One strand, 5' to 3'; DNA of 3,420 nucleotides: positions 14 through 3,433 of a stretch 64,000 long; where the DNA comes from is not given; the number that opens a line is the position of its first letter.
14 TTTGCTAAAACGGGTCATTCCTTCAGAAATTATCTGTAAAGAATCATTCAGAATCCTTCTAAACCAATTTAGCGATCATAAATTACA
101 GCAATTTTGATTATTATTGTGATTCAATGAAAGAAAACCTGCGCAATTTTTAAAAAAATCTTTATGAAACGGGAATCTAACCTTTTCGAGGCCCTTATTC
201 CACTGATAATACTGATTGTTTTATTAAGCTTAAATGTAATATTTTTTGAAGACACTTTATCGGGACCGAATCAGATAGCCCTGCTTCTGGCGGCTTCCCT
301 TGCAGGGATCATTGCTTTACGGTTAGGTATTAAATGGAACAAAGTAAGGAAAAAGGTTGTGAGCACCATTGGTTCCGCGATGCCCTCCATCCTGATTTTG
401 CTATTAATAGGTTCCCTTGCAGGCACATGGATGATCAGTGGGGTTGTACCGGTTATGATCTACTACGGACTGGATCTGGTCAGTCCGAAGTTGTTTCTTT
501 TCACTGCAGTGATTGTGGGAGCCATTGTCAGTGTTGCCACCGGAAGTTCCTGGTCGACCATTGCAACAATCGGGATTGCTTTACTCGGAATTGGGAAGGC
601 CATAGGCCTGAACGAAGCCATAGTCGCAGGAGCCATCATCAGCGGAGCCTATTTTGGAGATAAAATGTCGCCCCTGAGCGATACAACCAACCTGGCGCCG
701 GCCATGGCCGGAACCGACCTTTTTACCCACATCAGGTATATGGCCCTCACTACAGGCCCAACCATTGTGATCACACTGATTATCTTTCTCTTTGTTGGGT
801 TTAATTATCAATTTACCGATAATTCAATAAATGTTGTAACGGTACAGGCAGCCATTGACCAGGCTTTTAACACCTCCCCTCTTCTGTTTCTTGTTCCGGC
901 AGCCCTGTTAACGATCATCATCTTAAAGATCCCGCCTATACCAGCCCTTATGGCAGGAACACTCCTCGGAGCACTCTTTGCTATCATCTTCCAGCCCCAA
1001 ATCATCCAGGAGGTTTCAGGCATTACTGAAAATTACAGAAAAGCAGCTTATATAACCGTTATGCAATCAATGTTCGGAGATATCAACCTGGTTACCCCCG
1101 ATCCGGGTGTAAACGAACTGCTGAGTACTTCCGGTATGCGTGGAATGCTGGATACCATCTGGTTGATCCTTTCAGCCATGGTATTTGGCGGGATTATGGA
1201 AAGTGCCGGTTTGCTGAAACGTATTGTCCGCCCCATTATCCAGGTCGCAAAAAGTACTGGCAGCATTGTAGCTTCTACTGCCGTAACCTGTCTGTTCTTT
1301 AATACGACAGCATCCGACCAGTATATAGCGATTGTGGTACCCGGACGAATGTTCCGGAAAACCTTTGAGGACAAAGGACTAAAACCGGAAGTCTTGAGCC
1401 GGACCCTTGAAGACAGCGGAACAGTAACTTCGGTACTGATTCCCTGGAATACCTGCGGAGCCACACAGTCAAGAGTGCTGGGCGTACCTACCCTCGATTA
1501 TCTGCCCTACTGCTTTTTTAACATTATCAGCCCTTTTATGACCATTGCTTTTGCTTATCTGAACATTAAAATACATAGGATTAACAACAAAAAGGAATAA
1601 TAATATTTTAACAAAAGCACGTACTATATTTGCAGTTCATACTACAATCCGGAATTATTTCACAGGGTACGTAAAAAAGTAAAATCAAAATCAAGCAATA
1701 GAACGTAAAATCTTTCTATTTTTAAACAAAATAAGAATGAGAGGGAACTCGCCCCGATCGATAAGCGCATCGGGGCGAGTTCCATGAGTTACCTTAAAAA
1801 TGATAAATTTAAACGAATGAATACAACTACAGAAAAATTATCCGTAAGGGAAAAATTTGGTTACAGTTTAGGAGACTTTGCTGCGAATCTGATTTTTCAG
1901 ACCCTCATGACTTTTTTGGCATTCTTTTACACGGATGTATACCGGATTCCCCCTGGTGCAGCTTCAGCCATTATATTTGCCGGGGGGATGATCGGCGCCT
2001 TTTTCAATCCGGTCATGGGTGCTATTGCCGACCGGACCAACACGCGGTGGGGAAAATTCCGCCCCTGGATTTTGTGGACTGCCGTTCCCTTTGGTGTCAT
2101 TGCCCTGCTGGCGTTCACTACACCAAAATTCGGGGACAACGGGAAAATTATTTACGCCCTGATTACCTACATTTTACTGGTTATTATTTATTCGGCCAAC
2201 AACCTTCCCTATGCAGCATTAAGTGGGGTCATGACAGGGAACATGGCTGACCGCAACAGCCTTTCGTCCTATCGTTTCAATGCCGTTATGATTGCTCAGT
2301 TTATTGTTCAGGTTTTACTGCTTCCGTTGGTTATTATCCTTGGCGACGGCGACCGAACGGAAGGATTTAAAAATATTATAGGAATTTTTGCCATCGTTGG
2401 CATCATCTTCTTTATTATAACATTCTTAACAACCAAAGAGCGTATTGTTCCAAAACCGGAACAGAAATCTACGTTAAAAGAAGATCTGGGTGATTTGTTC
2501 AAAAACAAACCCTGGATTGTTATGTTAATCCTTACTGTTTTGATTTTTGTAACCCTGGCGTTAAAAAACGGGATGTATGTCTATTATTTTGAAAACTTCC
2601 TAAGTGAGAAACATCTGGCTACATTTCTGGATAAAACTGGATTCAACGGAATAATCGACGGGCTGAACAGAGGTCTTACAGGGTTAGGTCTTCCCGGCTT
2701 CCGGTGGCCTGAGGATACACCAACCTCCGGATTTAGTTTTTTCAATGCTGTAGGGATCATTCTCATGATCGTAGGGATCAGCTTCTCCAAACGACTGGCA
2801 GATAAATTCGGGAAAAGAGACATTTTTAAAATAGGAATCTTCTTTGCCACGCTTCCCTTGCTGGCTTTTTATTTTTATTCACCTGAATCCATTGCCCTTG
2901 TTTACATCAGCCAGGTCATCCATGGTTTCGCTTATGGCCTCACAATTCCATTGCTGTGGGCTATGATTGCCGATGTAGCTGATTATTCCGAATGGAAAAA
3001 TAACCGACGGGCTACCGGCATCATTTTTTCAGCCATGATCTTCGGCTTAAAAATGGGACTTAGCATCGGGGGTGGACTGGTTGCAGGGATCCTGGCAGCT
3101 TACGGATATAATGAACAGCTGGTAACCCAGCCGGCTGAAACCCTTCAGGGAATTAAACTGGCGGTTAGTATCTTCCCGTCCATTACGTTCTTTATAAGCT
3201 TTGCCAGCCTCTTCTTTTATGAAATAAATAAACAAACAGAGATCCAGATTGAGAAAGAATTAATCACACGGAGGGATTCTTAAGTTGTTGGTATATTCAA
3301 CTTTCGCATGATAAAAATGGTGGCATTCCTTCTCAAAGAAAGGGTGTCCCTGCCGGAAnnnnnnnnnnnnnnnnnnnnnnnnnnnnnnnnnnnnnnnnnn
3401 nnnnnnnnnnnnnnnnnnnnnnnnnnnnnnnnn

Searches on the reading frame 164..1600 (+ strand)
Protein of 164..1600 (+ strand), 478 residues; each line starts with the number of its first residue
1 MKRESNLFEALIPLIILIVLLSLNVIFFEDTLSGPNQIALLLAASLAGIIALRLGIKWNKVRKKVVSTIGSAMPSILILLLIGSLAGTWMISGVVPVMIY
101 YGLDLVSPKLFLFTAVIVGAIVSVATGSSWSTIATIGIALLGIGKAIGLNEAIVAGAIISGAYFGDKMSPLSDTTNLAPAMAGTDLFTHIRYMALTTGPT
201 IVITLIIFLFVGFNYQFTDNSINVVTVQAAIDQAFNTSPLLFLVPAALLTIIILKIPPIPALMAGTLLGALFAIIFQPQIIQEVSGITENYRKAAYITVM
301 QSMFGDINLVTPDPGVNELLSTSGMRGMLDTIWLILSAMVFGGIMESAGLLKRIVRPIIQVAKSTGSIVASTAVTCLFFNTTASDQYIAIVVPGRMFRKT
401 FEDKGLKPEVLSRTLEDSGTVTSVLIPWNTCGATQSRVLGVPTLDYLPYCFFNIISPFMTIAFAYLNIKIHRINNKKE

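Call 35: search_protein_families(library=ncbifam, proteins=[window:164-1600:+], max_evalue=0.001)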
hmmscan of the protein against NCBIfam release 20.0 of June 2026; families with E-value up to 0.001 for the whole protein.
window:164-1600:+ (478 aa): 2 families
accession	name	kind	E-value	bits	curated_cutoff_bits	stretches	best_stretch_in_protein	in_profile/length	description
TIGR00931.1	antiport_nhaC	equivalog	9.6e-119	397.1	370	1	5-472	3-452/454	Na+/H+ antiporter NhaC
NF052307.1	ArgOrthExpArcD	equivalog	7e-101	338.4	650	1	4-470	17-465/469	arginine/ornithine antiporter ArcD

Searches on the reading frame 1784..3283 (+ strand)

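Call 35: search_protein_families(library=ncbifam, proteins=[window:1784-3283:+], max_evalue=0.001)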
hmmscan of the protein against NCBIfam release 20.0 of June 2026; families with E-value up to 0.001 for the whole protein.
window:1784-3283:+ (499 aa): 8 families
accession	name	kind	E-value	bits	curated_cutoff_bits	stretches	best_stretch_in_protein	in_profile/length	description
NF007237.0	PRK09669.1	subfamily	2.3e-117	392.5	610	2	16-282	3-269/461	putative symporter YagG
TIGR00792.1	gph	subfamily_domain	1.1e-108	363.8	231.35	2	24-283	1-263/437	glycoside-pentoside-hexuronide (GPH):cation symporter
NF008526.0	PRK11462.1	equivalog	2.8e-89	300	836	2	17-281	4-268/460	glycoside-pentoside-hexuronide family transporter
NF007353.0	PRK09848.1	equivalog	4.3e-74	249.9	528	2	17-281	3-267/457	glucuronide transporter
NF007749.0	PRK10429.1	equivalog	4.3e-57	194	456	2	18-280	2-269/473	melibiose:sodium transporter MelB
TIGR00880.1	2_A_01_02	superfamily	1.4e-08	34.9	131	1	321-433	5-111/141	multidrug resistance protein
TIGR00886.1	2A0108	subfamily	2.3e-05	23.7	311.7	1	40-140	243-339/368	NarK family nitrate/nitrite MFS transporter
TIGR01301.1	GPH_sucrose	subfamily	0.00099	18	511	1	48-147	29-139/476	sucrose/proton symporter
